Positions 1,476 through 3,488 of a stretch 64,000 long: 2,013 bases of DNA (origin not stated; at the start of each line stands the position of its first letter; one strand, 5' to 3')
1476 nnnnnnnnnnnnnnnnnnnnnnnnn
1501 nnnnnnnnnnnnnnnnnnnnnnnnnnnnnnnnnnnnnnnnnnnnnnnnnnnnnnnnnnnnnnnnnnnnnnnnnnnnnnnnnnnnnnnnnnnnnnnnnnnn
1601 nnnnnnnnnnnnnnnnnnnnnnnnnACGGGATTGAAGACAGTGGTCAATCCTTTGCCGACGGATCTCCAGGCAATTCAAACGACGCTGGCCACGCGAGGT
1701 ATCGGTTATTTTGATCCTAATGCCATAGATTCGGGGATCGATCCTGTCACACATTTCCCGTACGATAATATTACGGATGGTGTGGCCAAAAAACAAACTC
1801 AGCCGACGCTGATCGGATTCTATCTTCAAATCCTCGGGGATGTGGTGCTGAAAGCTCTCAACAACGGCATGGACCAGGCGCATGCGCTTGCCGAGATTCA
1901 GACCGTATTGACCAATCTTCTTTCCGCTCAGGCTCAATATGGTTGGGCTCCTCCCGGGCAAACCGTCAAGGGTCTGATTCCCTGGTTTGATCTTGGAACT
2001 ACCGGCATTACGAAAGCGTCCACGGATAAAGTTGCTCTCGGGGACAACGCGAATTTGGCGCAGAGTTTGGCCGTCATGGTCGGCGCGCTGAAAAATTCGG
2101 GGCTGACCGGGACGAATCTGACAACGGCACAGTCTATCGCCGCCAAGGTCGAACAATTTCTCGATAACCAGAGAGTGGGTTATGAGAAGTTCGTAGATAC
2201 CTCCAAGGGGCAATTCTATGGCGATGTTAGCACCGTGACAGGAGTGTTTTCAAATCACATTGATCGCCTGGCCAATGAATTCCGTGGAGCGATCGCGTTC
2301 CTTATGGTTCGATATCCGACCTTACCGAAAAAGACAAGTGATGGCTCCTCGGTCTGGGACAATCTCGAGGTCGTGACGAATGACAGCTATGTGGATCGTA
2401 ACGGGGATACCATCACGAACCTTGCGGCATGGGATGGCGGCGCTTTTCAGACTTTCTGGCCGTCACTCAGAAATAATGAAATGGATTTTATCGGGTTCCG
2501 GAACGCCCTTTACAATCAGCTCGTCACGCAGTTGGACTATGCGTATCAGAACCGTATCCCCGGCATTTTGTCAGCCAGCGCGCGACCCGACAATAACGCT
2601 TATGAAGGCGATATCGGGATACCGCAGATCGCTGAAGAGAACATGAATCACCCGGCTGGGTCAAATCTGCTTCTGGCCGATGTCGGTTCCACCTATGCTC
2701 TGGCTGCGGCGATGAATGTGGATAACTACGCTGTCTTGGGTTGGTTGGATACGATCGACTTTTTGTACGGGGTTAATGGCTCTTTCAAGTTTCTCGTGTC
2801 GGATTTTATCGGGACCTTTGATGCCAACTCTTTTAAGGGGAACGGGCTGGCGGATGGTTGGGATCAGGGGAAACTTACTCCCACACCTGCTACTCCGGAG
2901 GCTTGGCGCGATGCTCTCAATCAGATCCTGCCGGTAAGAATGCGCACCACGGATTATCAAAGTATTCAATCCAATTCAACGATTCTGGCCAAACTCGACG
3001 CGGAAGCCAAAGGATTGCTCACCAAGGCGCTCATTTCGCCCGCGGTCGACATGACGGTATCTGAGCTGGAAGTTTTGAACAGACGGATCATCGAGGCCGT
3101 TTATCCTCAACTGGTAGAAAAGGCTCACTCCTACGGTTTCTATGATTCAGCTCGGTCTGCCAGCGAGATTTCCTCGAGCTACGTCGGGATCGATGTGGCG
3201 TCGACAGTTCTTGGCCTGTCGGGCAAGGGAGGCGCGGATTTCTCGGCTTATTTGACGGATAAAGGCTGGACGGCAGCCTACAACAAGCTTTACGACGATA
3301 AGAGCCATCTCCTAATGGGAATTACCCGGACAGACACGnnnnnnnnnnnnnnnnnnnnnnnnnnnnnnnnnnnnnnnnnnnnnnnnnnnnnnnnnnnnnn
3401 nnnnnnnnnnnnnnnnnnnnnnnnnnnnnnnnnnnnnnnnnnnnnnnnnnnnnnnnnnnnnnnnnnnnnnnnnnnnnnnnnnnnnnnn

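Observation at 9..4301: Giant (>1430 aa) repeat-containing surface protein with a central glycoside-hydrolase-like barrel; the gene runs off the 5' window edge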

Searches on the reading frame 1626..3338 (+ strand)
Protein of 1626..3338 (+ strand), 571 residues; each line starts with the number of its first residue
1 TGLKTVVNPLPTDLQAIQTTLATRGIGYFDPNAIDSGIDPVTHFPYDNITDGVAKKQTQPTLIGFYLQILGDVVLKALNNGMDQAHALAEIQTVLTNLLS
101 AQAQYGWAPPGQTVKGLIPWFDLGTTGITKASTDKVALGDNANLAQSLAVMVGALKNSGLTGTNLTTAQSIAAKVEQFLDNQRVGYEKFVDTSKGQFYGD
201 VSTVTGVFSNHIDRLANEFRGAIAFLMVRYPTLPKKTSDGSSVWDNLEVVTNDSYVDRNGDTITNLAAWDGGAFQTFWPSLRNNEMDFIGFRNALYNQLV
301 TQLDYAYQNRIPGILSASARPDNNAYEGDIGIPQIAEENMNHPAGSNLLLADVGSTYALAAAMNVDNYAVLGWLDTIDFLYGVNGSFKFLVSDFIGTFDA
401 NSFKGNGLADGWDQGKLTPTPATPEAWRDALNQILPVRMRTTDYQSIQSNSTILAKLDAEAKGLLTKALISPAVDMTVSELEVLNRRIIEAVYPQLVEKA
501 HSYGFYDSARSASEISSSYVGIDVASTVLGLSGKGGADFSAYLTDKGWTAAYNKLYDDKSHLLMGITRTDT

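Call 25: search_protein_representatives(protein=window:1626-3338:+)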
Query: 571 residues. Proteins with E-value up to 0.001 (for the whole library): 221; up to 1e-10: 170; up to 1e-30: 85. The best 150 are listed.
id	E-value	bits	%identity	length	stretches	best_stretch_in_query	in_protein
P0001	0.0e+00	1273.3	100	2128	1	1-571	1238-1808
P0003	1.6e-163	561.6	65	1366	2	2-387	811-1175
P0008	3.7e-157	540.6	64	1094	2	8-387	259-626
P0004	3.5e-135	468.1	61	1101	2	12-386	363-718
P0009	1.3e-133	462.8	60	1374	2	14-387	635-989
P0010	3.1e-121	422.0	62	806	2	9-387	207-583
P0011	3.2e-119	415.4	56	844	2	5-385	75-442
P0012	1.3e-114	400.1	59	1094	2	20-380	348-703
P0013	2.6e-114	399.2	61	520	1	10-388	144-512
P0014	4.0e-112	391.9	55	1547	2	10-378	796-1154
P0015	7.3e-109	381.2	57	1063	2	12-377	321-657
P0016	1.4e-106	373.7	52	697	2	12-378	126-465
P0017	2.3e-105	369.7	55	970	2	7-377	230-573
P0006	8.5e-105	367.8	54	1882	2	5-385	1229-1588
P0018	2.7e-104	366.1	54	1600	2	11-377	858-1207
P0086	1.1e-31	126.5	43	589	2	384-502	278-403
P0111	6.8e-22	94.1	51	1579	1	385-508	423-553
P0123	3.9e-19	85.0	56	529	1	391-503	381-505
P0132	6.0e-18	81.1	51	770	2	385-501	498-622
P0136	1.3e-17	80.0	31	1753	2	24-319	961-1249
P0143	7.3e-16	74.2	48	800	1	386-504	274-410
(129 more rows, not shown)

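Call 45: predict_structure(alignment_id=A3)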
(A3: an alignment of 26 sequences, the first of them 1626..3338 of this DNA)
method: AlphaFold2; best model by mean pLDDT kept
length: 571 residues; sequences in the alignment: 26
mean_pLDDT: 85.9   pTM: 0.83
mean pLDDT of the five models: 85.9, 85.4, 82.9, 82.6, 82.1
residues with pLDDT >= 90: 379; 70-90: 98; 50-70: 38; < 50: 56
segments of 3 or more residues with pLDDT < 50: 1-6, 391-439
pLDDT, mean of each block of 10 residues (from residue 1): 53 90 91 86 95 92 98 96 96 98 96 95 95 96 99 98 98 99 97 96 96 96 98 88 95 96 96 96 96 97 96 94 92 92 70 94 95 86 54 46 41 38 46 44 75 82 83 68 72 65 81 86 96 96 98 97 94 68
secondary structure, 60 per line:
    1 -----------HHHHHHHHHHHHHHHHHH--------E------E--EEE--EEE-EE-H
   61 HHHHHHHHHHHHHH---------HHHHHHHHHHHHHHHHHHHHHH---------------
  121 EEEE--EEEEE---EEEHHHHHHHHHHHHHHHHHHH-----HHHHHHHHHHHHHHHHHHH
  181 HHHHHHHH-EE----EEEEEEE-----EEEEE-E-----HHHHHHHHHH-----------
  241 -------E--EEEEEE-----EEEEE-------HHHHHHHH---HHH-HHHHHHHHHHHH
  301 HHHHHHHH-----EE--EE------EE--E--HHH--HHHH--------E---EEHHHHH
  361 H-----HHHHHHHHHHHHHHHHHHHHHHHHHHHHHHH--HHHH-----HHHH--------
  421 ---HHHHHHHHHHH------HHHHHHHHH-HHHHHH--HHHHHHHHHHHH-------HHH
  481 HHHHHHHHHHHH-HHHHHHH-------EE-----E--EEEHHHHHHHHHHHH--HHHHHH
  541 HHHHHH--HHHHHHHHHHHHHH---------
elements in order: H12-29 E48-50 E53-55 H60-74 H84-105 E121-124 E127-131 E135-137 H138-156 H162-188 E196-202 E208-212 H220-229 E251-256 E262-266 H274-281 H289-308 H338-341 H356-361 H367-397 H400-403 H409-412 H424-434 H441-449 H451-456 H459-470 H478-492 H494-500 E518-520 H521-532 H535-546 H549-562

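Call 47: fold_search(model_id=the predicted structure, library=pdb)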
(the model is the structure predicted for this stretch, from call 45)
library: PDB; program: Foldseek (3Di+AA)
matches with E <= 10: 402; with E <= 0.001: 20
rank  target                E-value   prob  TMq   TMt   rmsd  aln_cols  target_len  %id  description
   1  8xuj_B                3.5e-17  1.00  0.62  0.82   4.9       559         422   20  Structure of beta-1,2-glucanase from Endozoicomonas elysicola (EeSGL1, ligand-free) (released 2025-01-22)
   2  8xuj_A                1.3e-16  1.00  0.62  0.82   4.1       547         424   21  Structure of beta-1,2-glucanase from Endozoicomonas elysicola (EeSGL1, ligand-free) (released 2025-01-22)
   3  6imu_A                4.3e-11  1.00  0.58  0.66   6.7       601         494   11  The apo-structure of endo-beta-1,2-glucanase from Talaromyces funiculosus (released 2019-04-10)
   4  6imu_B                6.5e-11  1.00  0.58  0.66   6.9       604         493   11  The apo-structure of endo-beta-1,2-glucanase from Talaromyces funiculosus (released 2019-04-10)
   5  6imw_A                9.4e-11  1.00  0.58  0.66   6.9       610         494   12  The complex structure of endo-beta-1,2-glucanase mutant (E262Q) from Talaromyces funiculosus with beta-1,2-glucan (released 2019-04-10)
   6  8wy1_B                5.6e-09  1.00  0.58  0.58   8.1       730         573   11  The structure of cyclization domain in cyclic beta-1,2-glucan synthase from Thermoanaerobacter italicus (released 2024-02-14)
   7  8wy1_A                8.7e-09  1.00  0.55  0.54   8.4       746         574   11  The structure of cyclization domain in cyclic beta-1,2-glucan synthase from Thermoanaerobacter italicus (released 2024-02-14)
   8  5gzk_A                1.1e-08  1.00  0.53  0.70   8.1       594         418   11  Endo-beta-1,2-glucanase from Chitinophaga pinensis - sophorotriose and glucose complex (released 2017-03-15)
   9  5gzh_A                3.7e-08  1.00  0.51  0.66   8.3       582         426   12  Endo-beta-1,2-glucanase from Chitinophaga pinensis - ligand free form (released 2017-03-15)
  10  8rfe_A                1.2e-07  1.00  0.52  0.12   9.8       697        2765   11  CgsiGP2 sample in nanodisc (released 2024-03-20)
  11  3eu8_A                1.3e-07  1.00  0.53  0.69   6.8       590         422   12  Crystal structure of putative glucoamylase (YP_210071.1) from Bacteroides fragilis NCTC 9343 at 2.12 A resolution (released 2008-10-21)
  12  8rf9                  1.7e-07  1.00  0.56  0.13   6.2       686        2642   12  CgsiGP1 sample in nanodisc (released 2024-03-20)
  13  4qt9_B                1.9e-07  1.00  0.54  0.73   5.7       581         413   13  Crystal structure of a putative glucoamylase (BACCAC_03554) from Bacteroides caccae ATCC 43185 at 2.05 A resolution (released 2014-08-06)
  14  4qt9_A                2.1e-07  1.00  0.54  0.72   5.2       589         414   13  Crystal structure of a putative glucoamylase (BACCAC_03554) from Bacteroides caccae ATCC 43185 at 2.05 A resolution (released 2014-08-06)
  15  8rf0_A                2.5e-07  1.00  0.46  0.10   9.1       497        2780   14  WT-CGS sample in nanodisc (released 2024-03-20)
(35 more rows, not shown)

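Call 48: search_solved_structures(query=A3, max_evalue=1, show_alignments=1)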
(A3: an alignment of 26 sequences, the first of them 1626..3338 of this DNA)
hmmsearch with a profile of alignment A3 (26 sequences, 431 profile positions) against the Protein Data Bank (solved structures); distinct sequences matched with E-value up to 1: 5.
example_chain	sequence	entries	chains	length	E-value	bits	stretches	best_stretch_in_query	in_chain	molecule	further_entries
8xuj_A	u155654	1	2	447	1e-53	185.8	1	21-420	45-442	Membrane protein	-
8wy1_A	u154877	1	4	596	1.6e-15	60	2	155-373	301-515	Glycosyltransferase 36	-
4qt9_A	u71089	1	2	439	0.076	14.9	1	336-391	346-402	putative glucoamylase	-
3eu8_A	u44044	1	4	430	0.13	14.2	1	338-390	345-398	putative glucoamylase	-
4yms_D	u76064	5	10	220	0.69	11.8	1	293-375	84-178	ABC-type amino acid transport system, permease component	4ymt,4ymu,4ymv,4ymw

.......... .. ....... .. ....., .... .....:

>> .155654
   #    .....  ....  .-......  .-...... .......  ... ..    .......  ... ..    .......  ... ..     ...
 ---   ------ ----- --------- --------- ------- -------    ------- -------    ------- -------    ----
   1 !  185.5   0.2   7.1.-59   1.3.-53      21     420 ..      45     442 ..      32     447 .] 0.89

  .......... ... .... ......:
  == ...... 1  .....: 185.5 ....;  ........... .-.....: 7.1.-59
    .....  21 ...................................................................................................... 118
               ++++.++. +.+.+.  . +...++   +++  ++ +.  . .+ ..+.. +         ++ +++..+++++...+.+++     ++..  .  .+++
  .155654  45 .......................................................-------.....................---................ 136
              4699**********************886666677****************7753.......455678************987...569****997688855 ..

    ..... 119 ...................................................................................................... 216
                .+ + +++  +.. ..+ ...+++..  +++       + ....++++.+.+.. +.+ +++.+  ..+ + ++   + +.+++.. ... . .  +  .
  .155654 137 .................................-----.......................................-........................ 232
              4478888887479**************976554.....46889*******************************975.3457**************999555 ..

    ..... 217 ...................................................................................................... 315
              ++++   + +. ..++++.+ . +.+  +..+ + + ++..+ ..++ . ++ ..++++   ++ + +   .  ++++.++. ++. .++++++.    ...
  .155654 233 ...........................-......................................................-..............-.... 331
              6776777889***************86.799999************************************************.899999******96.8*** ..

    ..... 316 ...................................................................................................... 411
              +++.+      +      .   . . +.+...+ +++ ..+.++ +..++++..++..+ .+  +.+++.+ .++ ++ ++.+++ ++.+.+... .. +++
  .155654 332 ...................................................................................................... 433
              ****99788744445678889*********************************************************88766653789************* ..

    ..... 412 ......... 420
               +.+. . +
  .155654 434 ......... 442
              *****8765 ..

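Call 92: search_protein_families(library=pfam, proteins=[P0111, P0143, P0123, P0132, P0086], max_evalue=0.01)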
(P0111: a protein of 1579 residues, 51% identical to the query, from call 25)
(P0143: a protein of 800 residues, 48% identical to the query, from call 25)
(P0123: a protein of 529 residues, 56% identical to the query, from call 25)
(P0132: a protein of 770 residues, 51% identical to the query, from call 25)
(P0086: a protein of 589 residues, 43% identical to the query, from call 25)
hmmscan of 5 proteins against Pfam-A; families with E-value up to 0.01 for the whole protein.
P0111 (1579 aa): 4 families
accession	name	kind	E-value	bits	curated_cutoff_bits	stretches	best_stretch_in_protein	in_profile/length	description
PF13385.13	Laminin_G_3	-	3.1e-17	63.6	27.6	1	956-1121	1-150/151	Concanavalin A-like lectin/glucanases superfamily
PF05345.18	He_PIG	-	6.4e-08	33.4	24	1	846-908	16-88/96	Putative Ig domain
PF02181.28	FH2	-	0.0046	16.6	34.8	1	1134-1210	240-317/372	Formin Homology 2 Domain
PF17963.7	Big_9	-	0.0087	17.4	23.6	1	846-907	16-82/89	Bacterial Ig domain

P0143 (800 aa): 6 families
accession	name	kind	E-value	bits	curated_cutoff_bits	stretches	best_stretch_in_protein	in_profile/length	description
PF00754.31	F5_F8_type_C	-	1.9e-09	38.1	28.2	1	672-750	2-82/127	F5/8 type C domain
PF04055.27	Radical_SAM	-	4.1e-07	30.7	29.5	1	427-561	6-139/166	Radical SAM superfamily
PF13186.11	SPASM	-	6.1e-07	30.1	21.5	1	190-251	1-64/67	Iron-sulfur cluster-binding domain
PF22633.2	F5_F8_type_C_2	-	1.1e-05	26.4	27.8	1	694-752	10-69/91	NedA-like, galactose-binding domain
PF07719.23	TPR_2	-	0.0039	17.7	27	0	116-145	4-33/34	Tetratricopeptide repeat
PF00305.24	Lipoxygenase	-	0.0097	14.9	23.6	0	26-60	235-269/673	Lipoxygenase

P0123 (529 aa): 2 families
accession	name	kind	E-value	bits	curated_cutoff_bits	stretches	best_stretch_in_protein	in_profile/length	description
PF07661.19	MORN_2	-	1e-28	96.4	29.6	4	81-101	2-22/22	MORN repeat variant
PF02493.26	MORN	-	0.0084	16.4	22.5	0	171-187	5-21/23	MORN repeat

P0132 (770 aa): 0 families

P0086 (589 aa): 1 family
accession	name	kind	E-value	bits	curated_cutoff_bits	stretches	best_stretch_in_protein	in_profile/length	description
PF08718.16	GLTP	-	0.0081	16.8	25.6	0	438-505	17-79/147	Glycolipid transfer protein (GLTP)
